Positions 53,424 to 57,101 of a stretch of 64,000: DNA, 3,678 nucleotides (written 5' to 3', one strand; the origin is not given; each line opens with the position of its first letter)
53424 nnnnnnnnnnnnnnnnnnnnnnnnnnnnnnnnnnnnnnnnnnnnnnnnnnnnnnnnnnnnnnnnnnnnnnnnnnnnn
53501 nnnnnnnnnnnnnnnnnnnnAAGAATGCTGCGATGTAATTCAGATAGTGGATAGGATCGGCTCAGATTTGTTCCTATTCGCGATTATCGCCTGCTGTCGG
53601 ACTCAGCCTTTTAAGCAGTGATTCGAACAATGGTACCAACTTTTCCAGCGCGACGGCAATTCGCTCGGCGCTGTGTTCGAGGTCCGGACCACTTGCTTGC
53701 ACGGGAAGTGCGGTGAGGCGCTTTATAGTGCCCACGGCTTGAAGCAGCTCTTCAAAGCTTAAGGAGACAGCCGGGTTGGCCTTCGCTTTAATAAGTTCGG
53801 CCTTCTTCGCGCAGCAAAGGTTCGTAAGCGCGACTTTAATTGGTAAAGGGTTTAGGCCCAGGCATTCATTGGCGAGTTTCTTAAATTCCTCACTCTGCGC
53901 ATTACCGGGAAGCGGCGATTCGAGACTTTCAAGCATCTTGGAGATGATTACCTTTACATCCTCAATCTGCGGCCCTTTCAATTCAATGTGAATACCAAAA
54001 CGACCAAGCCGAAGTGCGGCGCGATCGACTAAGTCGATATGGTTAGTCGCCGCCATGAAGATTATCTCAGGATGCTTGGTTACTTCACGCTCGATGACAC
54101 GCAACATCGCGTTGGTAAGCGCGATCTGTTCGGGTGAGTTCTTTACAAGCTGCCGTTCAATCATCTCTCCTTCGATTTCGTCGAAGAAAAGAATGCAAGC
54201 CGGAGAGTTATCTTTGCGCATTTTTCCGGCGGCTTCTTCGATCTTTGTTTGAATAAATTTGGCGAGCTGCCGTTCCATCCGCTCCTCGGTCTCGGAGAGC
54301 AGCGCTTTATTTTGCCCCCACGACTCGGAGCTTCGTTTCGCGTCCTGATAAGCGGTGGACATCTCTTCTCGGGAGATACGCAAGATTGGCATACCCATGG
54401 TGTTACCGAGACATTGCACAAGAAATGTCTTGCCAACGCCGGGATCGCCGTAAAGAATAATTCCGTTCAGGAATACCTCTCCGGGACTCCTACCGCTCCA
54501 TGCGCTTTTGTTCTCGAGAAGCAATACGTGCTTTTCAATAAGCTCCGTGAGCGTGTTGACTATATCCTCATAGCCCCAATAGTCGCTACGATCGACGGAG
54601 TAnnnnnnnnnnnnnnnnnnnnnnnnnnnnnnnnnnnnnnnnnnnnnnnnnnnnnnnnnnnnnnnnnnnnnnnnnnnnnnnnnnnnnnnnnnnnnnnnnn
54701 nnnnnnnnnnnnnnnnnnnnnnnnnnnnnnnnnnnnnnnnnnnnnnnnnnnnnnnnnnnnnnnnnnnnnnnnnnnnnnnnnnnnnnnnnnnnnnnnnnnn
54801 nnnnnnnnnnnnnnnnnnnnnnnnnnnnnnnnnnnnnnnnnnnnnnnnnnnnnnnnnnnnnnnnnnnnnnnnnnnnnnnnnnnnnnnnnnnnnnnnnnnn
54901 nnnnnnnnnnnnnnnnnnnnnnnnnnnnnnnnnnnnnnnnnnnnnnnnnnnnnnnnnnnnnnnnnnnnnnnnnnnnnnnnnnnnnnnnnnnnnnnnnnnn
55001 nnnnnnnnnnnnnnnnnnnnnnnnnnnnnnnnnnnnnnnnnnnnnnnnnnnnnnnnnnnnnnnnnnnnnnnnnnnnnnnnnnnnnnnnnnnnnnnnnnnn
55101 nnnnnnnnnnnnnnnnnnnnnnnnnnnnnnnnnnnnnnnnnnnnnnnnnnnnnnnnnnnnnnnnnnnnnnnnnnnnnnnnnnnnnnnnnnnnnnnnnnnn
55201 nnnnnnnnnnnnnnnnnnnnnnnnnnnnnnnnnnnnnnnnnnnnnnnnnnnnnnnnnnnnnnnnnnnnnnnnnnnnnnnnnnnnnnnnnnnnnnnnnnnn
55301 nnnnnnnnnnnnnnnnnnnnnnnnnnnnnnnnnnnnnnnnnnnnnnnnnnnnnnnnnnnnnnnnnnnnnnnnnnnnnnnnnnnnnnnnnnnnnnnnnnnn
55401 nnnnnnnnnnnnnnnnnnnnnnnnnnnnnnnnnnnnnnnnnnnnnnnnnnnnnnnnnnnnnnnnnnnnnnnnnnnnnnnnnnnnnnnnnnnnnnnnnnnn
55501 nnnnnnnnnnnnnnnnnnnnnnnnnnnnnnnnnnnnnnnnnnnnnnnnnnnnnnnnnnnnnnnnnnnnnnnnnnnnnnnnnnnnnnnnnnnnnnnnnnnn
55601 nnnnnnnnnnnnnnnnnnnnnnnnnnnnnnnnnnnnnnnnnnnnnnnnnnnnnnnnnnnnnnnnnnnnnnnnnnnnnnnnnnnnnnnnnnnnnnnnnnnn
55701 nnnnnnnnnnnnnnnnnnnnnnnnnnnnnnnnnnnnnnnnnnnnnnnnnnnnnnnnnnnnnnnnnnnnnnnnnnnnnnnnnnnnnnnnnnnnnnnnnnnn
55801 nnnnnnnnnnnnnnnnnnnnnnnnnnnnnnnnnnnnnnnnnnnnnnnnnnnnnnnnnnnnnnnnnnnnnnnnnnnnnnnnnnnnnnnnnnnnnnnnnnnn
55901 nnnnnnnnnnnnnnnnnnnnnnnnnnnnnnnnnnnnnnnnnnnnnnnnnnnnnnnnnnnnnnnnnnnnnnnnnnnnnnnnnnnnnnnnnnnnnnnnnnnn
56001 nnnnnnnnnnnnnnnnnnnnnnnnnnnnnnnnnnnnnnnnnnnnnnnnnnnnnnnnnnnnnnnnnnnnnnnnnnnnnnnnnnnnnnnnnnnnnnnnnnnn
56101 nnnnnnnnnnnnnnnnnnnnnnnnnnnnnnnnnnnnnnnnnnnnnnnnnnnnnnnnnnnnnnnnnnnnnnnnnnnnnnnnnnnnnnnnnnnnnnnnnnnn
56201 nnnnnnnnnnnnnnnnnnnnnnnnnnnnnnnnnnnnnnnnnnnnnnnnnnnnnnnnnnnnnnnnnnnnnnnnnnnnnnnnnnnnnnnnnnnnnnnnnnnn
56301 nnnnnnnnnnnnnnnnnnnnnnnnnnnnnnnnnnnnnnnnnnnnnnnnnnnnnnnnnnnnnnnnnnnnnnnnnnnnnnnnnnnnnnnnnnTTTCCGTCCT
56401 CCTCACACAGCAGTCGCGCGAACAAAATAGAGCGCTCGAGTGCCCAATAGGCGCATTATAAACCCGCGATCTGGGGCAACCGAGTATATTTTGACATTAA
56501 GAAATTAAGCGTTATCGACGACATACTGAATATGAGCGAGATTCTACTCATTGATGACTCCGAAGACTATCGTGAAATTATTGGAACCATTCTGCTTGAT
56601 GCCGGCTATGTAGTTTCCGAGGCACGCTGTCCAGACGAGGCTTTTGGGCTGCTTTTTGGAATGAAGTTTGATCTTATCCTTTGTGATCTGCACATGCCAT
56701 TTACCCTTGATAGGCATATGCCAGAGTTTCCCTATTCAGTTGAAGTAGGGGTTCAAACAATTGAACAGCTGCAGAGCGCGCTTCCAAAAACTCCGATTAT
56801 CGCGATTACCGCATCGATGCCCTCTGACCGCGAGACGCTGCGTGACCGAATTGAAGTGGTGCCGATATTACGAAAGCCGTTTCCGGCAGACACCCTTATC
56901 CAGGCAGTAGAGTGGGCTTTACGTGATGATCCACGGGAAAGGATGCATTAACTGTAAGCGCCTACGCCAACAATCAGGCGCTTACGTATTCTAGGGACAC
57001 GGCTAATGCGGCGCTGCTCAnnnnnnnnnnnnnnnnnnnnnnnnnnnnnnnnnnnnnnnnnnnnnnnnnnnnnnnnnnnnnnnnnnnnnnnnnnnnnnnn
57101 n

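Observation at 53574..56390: Orphan classical-AAA (SRH-containing) ATPase with a large novel helical N-domain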

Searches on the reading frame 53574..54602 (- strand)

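Call 88: search_protein_families(library=phrogs, proteins=[window:53574-54602:-], max_evalue=0.01)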
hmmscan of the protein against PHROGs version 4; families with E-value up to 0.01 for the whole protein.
window:53574-54602:- (342 aa): 9 families
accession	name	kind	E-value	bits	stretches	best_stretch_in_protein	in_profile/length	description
phrog_3757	-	unknown function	1.9e-19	71.3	2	135-263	185-304/367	-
phrog_10401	-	other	6.3e-11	42.7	2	134-246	518-620/667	ATPase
phrog_9172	-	unknown function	8.9e-10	39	1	133-222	166-256/509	-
phrog_7485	-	unknown function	4e-09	36.9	1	46-228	228-379/430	-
phrog_30773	-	unknown function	1.3e-06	28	0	135-213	256-336/666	-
phrog_11838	-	DNA, RNA and nucleotide metabolism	2.7e-05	24.5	1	42-84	40-79/420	clamp loader of DNA polymerase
phrog_10440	-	unknown function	0.00098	18.7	1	130-221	281-364/483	-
phrog_4339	-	unknown function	0.0027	17.9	0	45-76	51-82/552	-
phrog_168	-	DNA, RNA and nucleotide metabolism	0.0033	18.2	1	48-195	45-146/314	clamp loader of DNA polymerase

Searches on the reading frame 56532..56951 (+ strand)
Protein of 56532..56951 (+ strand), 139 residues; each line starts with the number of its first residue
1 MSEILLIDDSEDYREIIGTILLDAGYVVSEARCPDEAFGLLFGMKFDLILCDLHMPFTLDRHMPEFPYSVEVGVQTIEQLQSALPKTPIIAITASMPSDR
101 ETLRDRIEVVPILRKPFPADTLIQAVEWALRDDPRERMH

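Call 5: search_protein_families(library=pfam, proteins=[window:56532-56951:+], max_evalue=0.01)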
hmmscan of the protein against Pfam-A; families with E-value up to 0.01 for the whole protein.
window:56532-56951:+ (139 aa): 1 family
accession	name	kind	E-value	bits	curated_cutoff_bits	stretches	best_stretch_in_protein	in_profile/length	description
PF00072.30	Response_reg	-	4.6e-16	59.4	30.2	1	4-127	1-111/111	Response regulator receiver domain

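Call 6: search_protein_families(library=padloc, proteins=[window:56532-56951:+], max_evalue=0.01)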
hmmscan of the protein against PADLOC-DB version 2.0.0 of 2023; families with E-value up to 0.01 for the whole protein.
window:56532-56951:+ (139 aa): 1 family
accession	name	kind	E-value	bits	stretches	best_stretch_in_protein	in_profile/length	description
PDLC00405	SduA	-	6.7e-05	20.5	1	3-107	8-106/323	DUF4263 domain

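Call 20: search_protein_families(library=ncbifam, proteins=[window:56532-56951:+], max_evalue=0.01)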
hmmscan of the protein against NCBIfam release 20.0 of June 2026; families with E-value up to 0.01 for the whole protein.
window:56532-56951:+ (139 aa): 33 families (the best 25 are shown)
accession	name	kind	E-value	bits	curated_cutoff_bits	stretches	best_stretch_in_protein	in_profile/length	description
NF011874.0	PRK15347.1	equivalog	3.6e-10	38.5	852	1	3-129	692-809/921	two component system sensor kinase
NF045717.1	DVU0259_DivK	exception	8.6e-09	35.6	160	1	3-129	4-115/117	DVU0259 family response regulator domain-containing protein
NF051870.1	NAssimRespRegNtrX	equivalog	1.3e-08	34.2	600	1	1-131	1-120/452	nitrogen assimilation response regulator NtrX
NF046022.1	RespRegCpdRBruc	equivalog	2.3e-07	30.8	180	1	1-57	1-57/120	cell cycle two-component system response regulator CpdR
NF011695.0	PRK15115.1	equivalog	2.6e-07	29.8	763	1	3-131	8-123/445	two-component system response regulator GlrR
NF007969.0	PRK10693.1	equivalog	3.5e-07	29.6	329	1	3-96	9-91/337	two-component system response regulator RssB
NF053854.1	RespRegPhoBBctds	equivalog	1.1e-05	24.9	270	1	4-56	1-52/225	two-component system response regulator PhoB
NF010076.0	PRK13557.1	subfamily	1.7e-05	23.5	631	1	3-60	417-475/540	histidine kinase famiy protein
TIGR01818.1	ntrC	equivalog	2.3e-05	23.4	558.6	1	4-133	1-117/463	nitrogen regulation protein NR(I)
NF047793.1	ResRegPgtA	equivalog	2.4e-05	23.4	650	1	3-132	7-123/414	two-component system response regulator PgtA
NF045505.1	RR_RssB_Pseudo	equivalog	3.2e-05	23.2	700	1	3-95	7-86/394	two-component system response regulator RssB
NF008318.0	PRK11107.1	equivalog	3.4e-05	22.1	890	1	3-123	669-778/920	two-component sensor histidine kinase BarA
NF041367.1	CheY_Halo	equivalog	5.8e-05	23.4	200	1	4-58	1-55/114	chemotaxis protein CheY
NF008469.0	PRK11361.1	equivalog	0.00012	20.9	714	1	3-96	6-86/461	acetoacetate metabolism transcriptional regulator AtoC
NF006900.1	PRK09390.1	equivalog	0.00013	21.5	255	1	3-135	6-125/203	response regulator FixJ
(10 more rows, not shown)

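Call 21: find_encoding_contigs(protein=window:56532-56951:+, flank=10000)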
Protein window:56532-56951:+ (139 aa): 1 contig read that carries it; 1 place shown.
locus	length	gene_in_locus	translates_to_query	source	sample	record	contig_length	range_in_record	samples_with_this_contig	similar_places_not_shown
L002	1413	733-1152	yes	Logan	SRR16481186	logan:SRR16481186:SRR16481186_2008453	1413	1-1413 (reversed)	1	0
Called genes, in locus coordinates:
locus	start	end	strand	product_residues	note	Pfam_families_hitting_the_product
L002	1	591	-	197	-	?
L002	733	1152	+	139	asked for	PF00072:Response_reg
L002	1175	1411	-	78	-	?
